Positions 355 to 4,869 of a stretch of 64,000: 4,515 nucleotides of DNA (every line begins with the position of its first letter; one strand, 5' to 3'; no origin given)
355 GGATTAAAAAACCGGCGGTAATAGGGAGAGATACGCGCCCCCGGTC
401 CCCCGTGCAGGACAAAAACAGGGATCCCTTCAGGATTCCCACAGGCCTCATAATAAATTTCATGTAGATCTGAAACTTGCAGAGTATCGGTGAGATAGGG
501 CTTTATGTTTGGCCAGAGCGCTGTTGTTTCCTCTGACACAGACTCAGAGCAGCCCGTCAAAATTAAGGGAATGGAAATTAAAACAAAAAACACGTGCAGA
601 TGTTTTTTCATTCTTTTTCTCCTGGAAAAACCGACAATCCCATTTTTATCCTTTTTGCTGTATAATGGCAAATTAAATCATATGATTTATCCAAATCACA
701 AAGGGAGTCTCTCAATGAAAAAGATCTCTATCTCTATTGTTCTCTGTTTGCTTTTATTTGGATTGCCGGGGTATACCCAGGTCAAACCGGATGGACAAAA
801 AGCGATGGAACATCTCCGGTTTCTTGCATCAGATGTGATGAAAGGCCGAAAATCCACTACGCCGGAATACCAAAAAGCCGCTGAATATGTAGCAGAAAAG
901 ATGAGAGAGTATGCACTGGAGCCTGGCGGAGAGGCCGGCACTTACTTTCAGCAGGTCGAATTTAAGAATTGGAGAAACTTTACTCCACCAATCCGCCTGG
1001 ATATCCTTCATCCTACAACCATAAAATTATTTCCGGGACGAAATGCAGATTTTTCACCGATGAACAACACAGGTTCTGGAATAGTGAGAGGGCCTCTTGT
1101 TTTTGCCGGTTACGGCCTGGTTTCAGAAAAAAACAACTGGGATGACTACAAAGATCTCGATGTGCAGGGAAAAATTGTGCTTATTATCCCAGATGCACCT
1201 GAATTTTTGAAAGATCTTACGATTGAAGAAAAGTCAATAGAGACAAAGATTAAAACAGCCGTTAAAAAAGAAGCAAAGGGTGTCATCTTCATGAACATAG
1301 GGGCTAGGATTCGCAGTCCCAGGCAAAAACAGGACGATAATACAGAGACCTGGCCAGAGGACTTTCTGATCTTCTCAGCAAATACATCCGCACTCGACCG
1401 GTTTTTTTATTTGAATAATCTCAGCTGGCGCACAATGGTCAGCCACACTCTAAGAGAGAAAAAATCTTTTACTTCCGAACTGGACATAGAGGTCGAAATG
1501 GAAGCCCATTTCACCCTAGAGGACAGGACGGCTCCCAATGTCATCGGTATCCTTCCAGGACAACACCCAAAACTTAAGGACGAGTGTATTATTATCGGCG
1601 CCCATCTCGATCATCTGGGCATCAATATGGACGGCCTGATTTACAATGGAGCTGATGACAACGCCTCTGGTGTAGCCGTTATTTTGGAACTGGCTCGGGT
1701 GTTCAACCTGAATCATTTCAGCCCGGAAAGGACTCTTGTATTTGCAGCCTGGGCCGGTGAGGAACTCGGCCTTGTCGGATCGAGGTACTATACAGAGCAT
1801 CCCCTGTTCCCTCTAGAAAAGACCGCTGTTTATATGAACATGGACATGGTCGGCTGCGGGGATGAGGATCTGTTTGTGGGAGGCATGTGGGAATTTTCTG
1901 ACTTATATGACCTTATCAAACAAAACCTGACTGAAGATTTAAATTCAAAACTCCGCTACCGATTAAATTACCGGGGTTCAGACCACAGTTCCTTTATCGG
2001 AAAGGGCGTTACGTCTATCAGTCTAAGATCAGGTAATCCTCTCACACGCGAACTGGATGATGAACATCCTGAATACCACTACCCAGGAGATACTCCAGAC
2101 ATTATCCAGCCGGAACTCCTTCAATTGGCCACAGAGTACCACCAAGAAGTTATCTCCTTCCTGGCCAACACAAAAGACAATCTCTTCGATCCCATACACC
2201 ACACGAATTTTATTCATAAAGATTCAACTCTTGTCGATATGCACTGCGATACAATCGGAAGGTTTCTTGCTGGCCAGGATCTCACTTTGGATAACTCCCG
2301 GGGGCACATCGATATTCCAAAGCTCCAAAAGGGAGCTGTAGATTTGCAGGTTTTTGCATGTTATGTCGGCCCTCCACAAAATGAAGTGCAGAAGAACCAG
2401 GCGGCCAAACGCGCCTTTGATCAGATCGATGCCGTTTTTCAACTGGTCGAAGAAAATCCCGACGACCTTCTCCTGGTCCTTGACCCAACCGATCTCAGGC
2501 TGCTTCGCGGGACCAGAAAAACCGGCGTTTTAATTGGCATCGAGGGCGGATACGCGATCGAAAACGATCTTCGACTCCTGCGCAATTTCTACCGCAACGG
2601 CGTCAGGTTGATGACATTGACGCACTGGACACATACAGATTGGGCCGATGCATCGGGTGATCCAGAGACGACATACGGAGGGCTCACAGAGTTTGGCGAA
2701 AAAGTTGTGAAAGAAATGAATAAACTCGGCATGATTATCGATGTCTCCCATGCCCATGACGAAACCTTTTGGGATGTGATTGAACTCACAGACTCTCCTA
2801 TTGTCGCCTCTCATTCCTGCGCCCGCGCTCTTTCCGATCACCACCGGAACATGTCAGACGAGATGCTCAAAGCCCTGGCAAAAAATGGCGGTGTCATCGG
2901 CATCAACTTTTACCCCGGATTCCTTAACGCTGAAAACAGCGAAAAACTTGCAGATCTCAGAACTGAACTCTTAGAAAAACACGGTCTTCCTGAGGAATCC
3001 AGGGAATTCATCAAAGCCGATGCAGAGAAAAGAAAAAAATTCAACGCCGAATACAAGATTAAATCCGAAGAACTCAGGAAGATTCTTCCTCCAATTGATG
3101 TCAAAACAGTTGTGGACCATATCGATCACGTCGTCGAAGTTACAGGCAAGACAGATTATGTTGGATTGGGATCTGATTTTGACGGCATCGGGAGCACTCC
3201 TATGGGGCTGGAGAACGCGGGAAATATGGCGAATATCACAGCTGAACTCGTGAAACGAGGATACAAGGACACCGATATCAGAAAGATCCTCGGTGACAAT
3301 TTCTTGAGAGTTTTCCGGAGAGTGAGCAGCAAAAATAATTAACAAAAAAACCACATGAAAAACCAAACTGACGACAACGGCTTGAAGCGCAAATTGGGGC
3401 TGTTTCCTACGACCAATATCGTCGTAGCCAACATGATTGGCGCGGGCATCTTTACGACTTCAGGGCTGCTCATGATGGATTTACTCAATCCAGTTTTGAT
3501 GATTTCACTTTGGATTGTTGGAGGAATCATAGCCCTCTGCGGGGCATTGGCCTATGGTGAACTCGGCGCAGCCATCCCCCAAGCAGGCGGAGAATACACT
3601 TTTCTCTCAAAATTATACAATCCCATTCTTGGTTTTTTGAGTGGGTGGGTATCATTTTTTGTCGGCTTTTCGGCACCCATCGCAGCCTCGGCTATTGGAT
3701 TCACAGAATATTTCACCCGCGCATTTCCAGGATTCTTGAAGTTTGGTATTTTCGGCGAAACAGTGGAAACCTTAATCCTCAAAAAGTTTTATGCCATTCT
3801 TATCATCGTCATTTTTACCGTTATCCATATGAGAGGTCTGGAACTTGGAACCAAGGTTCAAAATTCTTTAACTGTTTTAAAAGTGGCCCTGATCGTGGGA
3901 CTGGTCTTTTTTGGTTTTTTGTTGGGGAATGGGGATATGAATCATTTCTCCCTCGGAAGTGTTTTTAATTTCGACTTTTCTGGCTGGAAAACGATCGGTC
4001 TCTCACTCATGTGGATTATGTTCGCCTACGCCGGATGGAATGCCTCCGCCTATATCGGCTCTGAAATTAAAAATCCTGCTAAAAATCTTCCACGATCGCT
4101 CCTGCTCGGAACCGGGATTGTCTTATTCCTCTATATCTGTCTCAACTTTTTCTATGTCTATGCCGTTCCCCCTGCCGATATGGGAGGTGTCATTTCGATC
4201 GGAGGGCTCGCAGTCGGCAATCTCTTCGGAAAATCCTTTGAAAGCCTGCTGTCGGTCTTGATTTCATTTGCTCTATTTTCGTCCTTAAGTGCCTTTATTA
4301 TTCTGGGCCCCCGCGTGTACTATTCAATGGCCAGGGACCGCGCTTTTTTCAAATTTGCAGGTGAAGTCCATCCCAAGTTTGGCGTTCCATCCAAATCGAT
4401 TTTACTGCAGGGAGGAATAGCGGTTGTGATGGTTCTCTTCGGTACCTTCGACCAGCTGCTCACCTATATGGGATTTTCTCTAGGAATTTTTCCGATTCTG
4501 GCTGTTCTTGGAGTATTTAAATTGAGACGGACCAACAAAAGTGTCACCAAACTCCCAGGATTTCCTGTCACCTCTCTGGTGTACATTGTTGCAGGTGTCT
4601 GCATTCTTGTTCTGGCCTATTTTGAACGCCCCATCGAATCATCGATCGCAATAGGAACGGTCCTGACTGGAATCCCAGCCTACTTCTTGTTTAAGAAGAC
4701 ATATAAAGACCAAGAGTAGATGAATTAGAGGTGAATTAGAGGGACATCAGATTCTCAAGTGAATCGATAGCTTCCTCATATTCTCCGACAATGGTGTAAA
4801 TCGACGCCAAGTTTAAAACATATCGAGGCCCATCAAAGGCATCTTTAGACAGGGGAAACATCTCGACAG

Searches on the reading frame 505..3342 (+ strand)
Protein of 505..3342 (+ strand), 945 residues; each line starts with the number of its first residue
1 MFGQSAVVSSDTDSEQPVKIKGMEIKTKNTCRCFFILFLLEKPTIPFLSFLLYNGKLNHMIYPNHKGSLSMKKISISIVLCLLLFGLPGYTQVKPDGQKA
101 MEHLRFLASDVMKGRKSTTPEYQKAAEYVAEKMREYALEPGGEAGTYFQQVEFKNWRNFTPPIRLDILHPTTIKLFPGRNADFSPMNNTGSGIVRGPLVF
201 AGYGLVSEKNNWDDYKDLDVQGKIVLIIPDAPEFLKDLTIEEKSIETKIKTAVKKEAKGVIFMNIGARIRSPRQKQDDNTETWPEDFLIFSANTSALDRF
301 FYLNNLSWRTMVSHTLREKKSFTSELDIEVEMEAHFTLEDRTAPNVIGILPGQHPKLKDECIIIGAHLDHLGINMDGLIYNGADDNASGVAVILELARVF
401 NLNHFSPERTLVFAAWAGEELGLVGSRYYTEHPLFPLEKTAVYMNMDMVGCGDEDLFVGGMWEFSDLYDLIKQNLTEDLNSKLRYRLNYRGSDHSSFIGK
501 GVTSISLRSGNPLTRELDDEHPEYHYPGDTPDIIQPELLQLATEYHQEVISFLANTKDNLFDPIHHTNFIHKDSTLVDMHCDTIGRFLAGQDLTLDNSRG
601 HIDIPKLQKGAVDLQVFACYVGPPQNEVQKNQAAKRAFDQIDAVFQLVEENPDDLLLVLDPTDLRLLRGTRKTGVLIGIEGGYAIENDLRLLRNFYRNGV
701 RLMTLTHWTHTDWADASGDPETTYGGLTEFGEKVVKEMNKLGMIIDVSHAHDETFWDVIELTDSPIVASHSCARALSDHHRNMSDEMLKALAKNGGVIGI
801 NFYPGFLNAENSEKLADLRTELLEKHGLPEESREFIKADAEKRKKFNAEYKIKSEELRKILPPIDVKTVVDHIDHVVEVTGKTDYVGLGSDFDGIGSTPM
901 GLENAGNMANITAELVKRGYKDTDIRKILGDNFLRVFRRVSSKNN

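Call 11: search_protein_families(library=pfam, proteins=[window:505-3342:+], max_evalue=0.01)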
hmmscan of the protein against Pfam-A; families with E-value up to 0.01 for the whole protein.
window:505-3342:+ (945 aa): 5 families
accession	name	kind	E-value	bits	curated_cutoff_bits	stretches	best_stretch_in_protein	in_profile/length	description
PF01244.27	Peptidase_M19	-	1.5e-106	356.6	26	1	570-938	2-318/319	Membrane dipeptidase (Peptidase family M19)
PF04389.22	Peptidase_M28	-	4.1e-40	138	21.3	1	345-544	1-187/193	Peptidase family M28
PF01546.33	Peptidase_M20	-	9.8e-06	26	24.6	1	381-436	31-82/206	Peptidase family M20/M25/M40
PF02225.27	PA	-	2.3e-05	24.9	23.9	1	194-274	1-63/95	PA domain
PF16254.10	DUF4910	-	0.00021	20.7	26.6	1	383-554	83-245/247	Domain of unknown function (DUF4910)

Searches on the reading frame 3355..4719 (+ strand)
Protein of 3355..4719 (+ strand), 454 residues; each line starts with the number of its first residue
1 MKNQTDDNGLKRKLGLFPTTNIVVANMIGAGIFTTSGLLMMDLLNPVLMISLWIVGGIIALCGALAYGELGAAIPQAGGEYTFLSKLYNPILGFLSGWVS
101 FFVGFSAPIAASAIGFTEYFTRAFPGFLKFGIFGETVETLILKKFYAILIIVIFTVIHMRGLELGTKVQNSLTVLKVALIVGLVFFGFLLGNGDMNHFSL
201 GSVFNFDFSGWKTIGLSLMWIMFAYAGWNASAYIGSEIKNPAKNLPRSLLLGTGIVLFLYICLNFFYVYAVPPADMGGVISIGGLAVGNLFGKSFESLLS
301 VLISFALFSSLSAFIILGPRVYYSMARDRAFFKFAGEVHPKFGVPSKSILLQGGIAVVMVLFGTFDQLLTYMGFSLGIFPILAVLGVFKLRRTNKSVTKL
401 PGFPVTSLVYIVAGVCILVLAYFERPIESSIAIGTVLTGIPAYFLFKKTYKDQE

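Call 11: search_protein_families(library=pfam, proteins=[window:3355-4719:+], max_evalue=0.01)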
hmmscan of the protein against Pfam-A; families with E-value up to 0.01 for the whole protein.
window:3355-4719:+ (454 aa): 2 families
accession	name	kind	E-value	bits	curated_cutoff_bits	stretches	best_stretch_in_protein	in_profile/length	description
PF13520.12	AA_permease_2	-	3.9e-58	197.8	27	1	14-422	1-402/427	Amino acid permease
PF00324.27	AA_permease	-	6.4e-30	104.7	24.6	1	22-422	5-421/470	Amino acid permease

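Call 12: find_encoding_contigs(protein=window:3355-4719:+, flank=10000, max_places=10)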
Protein window:3355-4719:+ (454 aa): no gene with exactly this product is on record in the collection.
